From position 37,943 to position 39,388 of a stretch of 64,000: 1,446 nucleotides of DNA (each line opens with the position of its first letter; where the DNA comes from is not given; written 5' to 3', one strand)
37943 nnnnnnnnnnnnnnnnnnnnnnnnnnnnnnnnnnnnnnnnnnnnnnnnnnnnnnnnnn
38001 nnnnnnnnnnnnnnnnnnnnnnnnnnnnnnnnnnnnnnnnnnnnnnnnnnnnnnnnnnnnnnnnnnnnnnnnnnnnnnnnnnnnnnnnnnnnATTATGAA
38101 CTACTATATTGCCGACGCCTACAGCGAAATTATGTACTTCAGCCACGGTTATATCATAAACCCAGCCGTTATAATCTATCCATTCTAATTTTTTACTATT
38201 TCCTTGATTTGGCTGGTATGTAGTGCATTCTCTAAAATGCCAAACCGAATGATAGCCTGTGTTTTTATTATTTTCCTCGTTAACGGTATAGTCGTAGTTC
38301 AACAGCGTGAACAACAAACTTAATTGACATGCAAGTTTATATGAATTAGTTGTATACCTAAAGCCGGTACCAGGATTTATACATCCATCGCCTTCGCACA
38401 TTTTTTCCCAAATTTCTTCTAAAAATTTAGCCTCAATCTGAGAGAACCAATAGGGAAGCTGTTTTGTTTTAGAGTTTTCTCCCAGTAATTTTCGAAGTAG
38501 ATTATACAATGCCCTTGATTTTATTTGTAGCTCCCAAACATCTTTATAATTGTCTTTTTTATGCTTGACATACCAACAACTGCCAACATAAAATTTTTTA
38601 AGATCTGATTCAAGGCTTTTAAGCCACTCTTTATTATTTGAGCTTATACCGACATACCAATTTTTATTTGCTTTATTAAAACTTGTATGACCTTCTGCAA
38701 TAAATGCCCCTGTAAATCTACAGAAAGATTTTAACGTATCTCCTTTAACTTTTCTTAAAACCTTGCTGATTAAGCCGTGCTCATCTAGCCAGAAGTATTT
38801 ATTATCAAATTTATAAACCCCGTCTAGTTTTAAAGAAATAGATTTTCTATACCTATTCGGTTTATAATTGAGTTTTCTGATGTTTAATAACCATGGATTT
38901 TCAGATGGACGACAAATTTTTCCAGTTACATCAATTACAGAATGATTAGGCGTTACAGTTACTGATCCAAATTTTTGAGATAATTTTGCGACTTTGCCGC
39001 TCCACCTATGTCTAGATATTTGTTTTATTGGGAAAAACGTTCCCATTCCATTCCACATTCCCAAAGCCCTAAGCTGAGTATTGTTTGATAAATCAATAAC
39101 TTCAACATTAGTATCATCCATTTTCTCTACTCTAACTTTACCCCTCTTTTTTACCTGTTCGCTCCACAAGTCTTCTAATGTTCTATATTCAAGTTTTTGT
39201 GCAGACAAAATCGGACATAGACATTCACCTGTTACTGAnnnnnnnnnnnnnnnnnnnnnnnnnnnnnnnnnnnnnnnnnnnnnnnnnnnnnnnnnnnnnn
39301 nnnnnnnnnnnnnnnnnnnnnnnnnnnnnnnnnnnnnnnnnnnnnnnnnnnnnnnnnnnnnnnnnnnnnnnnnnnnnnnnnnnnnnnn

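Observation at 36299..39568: GDP-mannose 4,6-dehydratase homolog split by two inteins with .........-like endonuclease motifs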

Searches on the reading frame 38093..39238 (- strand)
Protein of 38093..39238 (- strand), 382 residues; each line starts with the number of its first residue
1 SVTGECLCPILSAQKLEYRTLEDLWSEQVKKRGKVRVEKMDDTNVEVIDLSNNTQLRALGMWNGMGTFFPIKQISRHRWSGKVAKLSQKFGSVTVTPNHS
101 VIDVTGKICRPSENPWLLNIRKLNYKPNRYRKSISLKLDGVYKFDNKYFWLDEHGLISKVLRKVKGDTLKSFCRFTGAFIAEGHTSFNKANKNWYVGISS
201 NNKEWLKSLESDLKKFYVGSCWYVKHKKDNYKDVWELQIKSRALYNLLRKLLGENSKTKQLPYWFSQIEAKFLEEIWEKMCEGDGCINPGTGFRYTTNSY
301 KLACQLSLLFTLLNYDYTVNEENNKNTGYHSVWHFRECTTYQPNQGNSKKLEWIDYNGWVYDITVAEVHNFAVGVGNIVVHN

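Call 6: search_protein_families(library=pfam, proteins=[window:38093-39238:-], max_evalue=10)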
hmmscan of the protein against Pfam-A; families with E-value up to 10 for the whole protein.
window:38093-39238:- (382 aa): 4 families
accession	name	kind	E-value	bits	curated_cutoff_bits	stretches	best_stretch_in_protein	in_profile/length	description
PF14528.11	LAGLIDADG_3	-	4.6e-11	43.3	22.5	2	176-249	8-79/82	LAGLIDADG-like domain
PF14890.11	Intein_splicing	-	3e-07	30.8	35.8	2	349-382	124-155/155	Intein splicing domain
PF12463.13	DUF3689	-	0.19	11.5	27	1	117-184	70-137/315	Protein of unknown function (DUF3689)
PF14527.11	LAGLIDADG_WhiA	-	0.2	12.3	23.2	1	175-220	5-48/93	WhiA LAGLIDADG-like domain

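Call 7: search_protein_families(library=ncbifam, proteins=[window:38093-39238:-], max_evalue=1)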
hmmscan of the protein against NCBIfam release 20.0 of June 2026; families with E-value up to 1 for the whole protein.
window:38093-39238:- (382 aa): 4 families
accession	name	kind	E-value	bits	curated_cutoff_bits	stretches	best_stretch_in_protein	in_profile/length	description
NF011491.0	PRK14898.1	equivalog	3.2e-08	32.1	783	1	44-325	114-390/860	DNA-directed RNA polymerase subunit A''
TIGR01443.1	intein_Cterm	domain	8.7e-06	25.8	15.6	1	359-382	1-23/24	intein C-terminal splicing region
NF011418.0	PRK14845.1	equivalog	0.00014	19.8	756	2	349-382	444-474/1049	translation initiation factor IF-2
TIGR01445.1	intein_Nterm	domain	0.081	13.9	24.5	1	21-101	18-81/83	intein N-terminal splicing region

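Call 8: search_solved_structures(query=window:38093-39238:-, max_evalue=10, show_alignments=3)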
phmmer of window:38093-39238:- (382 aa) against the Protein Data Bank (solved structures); distinct sequences matched with E-value up to 10: 10.
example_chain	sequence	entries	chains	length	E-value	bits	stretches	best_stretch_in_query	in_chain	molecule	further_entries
2cw7_A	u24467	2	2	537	1.5e-07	34.1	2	352-382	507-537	Endonuclease PI-PkoII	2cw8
2jmz_A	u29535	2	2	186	0.0013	21.1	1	349-375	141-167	Hypothetical protein MJ0781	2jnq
4e2u_A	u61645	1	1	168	0.0019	20.6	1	351-382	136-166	Pho radA intein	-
2lqm_A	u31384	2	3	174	0.0019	20.6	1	351-382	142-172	Pho radA intein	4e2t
5o9i_A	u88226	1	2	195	0.0032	19.9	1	356-382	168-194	Transcription initiation factor IIB,Transcription initiation factor IIB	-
5o9j_A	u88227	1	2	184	0.013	17.8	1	356-382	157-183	Transcription initiation factor IIB,Transcription initiation factor IIB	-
7km5_C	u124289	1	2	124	0.056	15.8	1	181-241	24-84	nanobody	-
5lg9_A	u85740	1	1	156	0.25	13.6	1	201-230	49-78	Uncharacterized protein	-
8adn_I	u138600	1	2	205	0.88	11.8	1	157-212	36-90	Proteasome subunit beta type-3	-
6d2q_A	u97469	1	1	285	1.1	11.5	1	164-247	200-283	FERM, RhoGEF (ARHGEF) and pleckstrin domain protein 1 (chondrocyte-derived)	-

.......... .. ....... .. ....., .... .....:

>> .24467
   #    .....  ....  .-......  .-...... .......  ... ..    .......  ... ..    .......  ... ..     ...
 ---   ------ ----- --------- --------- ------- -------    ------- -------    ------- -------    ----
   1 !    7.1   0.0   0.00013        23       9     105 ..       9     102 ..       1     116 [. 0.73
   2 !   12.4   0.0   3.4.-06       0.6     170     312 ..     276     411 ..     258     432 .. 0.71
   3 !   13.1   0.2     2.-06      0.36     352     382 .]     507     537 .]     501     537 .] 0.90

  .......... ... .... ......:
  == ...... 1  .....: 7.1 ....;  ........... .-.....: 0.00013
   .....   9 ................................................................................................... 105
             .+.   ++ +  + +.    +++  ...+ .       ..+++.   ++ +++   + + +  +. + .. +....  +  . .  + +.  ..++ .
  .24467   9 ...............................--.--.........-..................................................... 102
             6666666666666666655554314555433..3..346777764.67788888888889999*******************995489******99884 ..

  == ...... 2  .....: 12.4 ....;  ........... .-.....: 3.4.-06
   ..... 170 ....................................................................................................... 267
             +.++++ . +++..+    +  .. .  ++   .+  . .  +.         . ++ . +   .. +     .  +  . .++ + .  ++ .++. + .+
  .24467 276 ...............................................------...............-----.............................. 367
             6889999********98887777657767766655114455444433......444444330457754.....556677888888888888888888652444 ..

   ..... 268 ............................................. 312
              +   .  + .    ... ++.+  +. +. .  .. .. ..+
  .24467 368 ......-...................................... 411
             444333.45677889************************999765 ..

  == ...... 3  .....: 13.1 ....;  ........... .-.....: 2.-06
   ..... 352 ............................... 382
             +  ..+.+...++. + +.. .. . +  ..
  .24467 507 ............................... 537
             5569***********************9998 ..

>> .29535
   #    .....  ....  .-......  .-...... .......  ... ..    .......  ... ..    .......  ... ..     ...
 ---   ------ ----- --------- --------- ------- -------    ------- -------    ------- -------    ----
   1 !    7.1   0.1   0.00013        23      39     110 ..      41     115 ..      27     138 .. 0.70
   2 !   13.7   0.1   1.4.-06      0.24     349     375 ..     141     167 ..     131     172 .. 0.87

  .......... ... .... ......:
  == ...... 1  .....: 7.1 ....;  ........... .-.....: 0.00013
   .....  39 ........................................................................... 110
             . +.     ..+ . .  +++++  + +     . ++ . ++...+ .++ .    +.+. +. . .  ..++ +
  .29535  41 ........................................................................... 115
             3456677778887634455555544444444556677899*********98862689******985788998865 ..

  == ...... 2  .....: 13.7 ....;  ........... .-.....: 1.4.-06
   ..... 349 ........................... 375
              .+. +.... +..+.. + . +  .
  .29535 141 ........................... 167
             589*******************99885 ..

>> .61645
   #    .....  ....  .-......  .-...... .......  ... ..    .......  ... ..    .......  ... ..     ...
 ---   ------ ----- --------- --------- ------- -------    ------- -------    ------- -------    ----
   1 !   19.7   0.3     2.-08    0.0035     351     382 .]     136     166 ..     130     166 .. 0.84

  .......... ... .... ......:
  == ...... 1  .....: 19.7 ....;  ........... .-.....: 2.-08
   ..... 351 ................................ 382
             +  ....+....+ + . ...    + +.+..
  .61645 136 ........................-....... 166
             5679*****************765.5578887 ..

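Call 41: predict_structure(alignment_id=A1)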
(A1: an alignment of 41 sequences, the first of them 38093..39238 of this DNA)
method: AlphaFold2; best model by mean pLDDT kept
length: 382 residues; sequences in the alignment: 41
mean_pLDDT: 92.6   pTM: 0.92
mean pLDDT of the five models: 92.6, 92.4, 92.0, 92.0, 91.7
residues with pLDDT >= 90: 317; 70-90: 54; 50-70: 11; < 50: 0
segments of 3 or more residues with pLDDT < 50: none
pLDDT, mean of each block of 10 residues (from residue 1): 93 90 94 89 93 90 95 95 93 93 93 93 90 95 97 95 98 98 95 96 96 98 85 91 98 95 95 97 86 93 97 94 68 91 77 95 93 96 89
secondary structure, 60 per line:
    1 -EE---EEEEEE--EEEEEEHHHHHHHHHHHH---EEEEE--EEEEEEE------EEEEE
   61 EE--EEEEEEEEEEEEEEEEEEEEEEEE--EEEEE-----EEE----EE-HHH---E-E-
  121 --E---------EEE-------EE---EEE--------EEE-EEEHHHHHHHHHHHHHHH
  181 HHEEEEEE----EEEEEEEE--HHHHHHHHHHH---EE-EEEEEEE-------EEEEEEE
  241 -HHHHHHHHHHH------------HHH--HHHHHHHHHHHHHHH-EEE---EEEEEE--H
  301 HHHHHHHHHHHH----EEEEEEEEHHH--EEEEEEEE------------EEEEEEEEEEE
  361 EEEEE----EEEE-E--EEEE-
elements in order: E7-12 E15-20 H21-32 E36-40 E43-49 E56-62 E65-88 E91-95 E101-103 E133-135 E148-150 E159-161 E163-165 H166-182 E183-188 E193-200 H203-213 E220-226 E234-240 H242-252 H270-284 E286-288 E292-297 H300-312 E317-324 E330-337 E350-365 E370-373 E378-381

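Call 47: fold_search(model_id=the predicted structure, library=pdb)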
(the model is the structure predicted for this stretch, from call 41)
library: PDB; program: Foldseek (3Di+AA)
matches with E <= 10: 573; with E <= 0.001: 43
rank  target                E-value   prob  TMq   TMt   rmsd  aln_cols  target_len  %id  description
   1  2cw7                  4.1e-20  1.00  0.71  0.52   8.9       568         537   14  Crystal structure of intein homing endonuclease II (released 2006-04-18)
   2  7qsu                  1.4e-19  1.00  0.65  0.68   7.4       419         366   17  Crystal structure of homing endonuclease-associated TliVMA intein (C1A, d333-339) (released 2022-03-30)
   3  7qss                  6.6e-19  1.00  0.70  0.63   5.1       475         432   17  Crystal structure of homing endonuclease-associated TliVMA intein (C1A) (released 2022-03-30)
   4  7qst                  1.4e-16  1.00  0.61  0.64   9.1       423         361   16  Crystal structure of homing endonuclease-associated PhoVMA intein (C1A) (released 2022-03-30)
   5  1dq3                  7.3e-15  1.00  0.55  0.48  10.6       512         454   10  CRYSTAL STRUCTURE OF AN ARCHAEAL INTEIN-ENCODED HOMING ENDONUCLEASE PI-PFUI (released 2000-07-05)
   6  1ef0_A                6.9e-09  1.00  0.44  0.40  19.3       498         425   11  CRYSTAL STRUCTURE OF PI-SCEI MINIPRECURSOR (released 2000-06-07)
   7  1vde_A                1.0e-08  1.00  0.42  0.39  21.6       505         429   10  PI-SCEI, A HOMING ENDONUCLEASE WITH PROTEIN SPLICING ACTIVITY (released 1998-04-08)
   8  1vde_B                1.6e-08  1.00  0.41  0.38  13.2       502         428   11  PI-SCEI, A HOMING ENDONUCLEASE WITH PROTEIN SPLICING ACTIVITY (released 1998-04-08)
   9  1lws_A                9.3e-08  1.00  0.41  0.37  23.0       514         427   10  Crystal structure of the intein homing endonuclease PI-SceI bound to its recognition sequence (released 2002-09-27)
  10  1dfa                  1.4e-07  1.00  0.40  0.38  23.3       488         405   11  CRYSTAL STRUCTURE OF PI-SCEI IN C2 SPACE GROUP (released 1999-12-08)
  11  1jva_B                1.7e-07  1.00  0.41  0.38  23.1       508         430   10  CRYSTAL STRUCTURE OF THE VMA1-DERIVED ENDONUCLEASE BEARING THE N AND C EXTEIN PROPEPTIDES (released 2002-08-29)
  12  1jva_A                2.0e-07  1.00  0.39  0.36  22.6       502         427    9  CRYSTAL STRUCTURE OF THE VMA1-DERIVED ENDONUCLEASE BEARING THE N AND C EXTEIN PROPEPTIDES (released 2002-08-29)
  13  1um2_B                2.3e-07  1.00  0.42  0.39  22.8       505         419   10  Crystal Structure of the Vma1-Derived Endonuclease with the Ligated Extein Segment (released 2004-09-22)
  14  1um2_A                2.4e-07  1.00  0.43  0.40  23.2       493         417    8  Crystal Structure of the Vma1-Derived Endonuclease with the Ligated Extein Segment (released 2004-09-22)
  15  1lwt_A                1.4e-06  1.00  0.36  0.32  24.0       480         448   11  Crystal structure of the intein homing endonuclease PI-SceI bound to its substrate DNA (Ca2+ free) (released 2002-09-27)
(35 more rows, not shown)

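Call 60: search_protein_representatives(protein=window:38093-39238:-)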
Query: 382 residues. Proteins with E-value up to 0.001 (for the whole library): 519; up to 1e-10: 125; up to 1e-30: 33. The best 150 are listed.
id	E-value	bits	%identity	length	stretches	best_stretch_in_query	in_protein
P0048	3.0e-119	415.1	54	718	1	1-382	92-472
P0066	8.4e-119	413.6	52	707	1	1-382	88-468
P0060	3.2e-112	392.0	49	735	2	1-382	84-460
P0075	4.2e-96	338.9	48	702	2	157-382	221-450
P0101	2.3e-92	326.6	49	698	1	1-382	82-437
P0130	1.7e-88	313.9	47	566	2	65-382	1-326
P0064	1.3e-78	281.3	41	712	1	15-382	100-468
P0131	6.7e-74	265.8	43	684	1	15-382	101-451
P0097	1.9e-72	261.0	42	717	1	17-382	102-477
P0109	3.1e-64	234.0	40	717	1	21-382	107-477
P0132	4.2e-62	226.9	37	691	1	6-382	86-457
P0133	5.3e-60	220.0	36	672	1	16-382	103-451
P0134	5.4e-60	220.0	38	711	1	12-382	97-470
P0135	1.0e-59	219.1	37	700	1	43-382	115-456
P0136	1.3e-58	215.5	38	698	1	1-382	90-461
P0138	1.1e-57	212.4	38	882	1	19-382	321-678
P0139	8.4e-56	206.2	37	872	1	18-382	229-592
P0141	5.0e-50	187.2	35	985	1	18-382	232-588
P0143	1.0e-47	179.6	34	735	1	17-382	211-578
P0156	1.3e-28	116.7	28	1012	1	6-382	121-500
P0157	1.4e-27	113.3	32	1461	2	66-382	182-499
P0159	2.4e-25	105.9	29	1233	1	66-382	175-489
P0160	8.4e-25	104.1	31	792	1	66-382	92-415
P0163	7.3e-24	101.0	33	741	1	62-382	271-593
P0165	9.1e-23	97.4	32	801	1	70-382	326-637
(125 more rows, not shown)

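Call 61: search_protein_families(library=pfam, proteins=[P0138, P0139, P0141, P0143, P0156, P0157, P0159, P0160, P0163, P0165], max_evalue=1e-8)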
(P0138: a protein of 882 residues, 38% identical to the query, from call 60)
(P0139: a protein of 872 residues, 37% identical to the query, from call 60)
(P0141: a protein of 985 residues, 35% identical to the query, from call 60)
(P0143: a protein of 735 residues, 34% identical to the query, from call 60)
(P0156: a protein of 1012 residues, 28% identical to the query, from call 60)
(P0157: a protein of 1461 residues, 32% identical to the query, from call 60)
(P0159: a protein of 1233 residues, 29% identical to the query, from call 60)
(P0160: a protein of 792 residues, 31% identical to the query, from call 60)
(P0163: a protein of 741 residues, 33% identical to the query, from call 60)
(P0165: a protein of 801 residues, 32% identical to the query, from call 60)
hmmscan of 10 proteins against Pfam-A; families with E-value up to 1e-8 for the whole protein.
P0138 (882 aa): 1 family
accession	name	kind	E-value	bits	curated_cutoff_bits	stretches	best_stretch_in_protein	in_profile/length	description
PF14890.11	Intein_splicing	-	2.1e-10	41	35.8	1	321-678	10-155/155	Intein splicing domain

P0139 (872 aa): 0 families

P0141 (985 aa): 0 families

P0143 (735 aa): 0 families

P0156 (1012 aa): 0 families

P0157 (1461 aa): 3 families
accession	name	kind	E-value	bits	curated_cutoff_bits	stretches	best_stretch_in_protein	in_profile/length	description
PF14890.11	Intein_splicing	-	6.9e-22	78.3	35.8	1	709-1111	39-155/155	Intein splicing domain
PF14528.11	LAGLIDADG_3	-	1.5e-16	60.9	22.5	0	984-1038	3-60/82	LAGLIDADG-like domain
PF04860.17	Phage_portal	-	4.4e-09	36.4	39.1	0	1125-1359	109-321/321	Phage portal protein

P0159 (1233 aa): 0 families

P0160 (792 aa): 1 family
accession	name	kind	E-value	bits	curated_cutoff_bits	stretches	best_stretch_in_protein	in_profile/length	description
PF17289.8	Terminase_6C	-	5.1e-09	36.7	22.6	1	639-772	1-152/155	Terminase RNaseH-like domain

P0163 (741 aa): 1 family
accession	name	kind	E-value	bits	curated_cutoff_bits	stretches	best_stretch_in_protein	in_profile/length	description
PF14528.11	LAGLIDADG_3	-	3.7e-13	50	22.5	0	477-549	2-68/82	LAGLIDADG-like domain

P0165 (801 aa): 1 family
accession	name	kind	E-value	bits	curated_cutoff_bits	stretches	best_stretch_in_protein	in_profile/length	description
PF14890.11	Intein_splicing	-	8.6e-10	39.1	35.8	0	299-637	7-155/155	Intein splicing domain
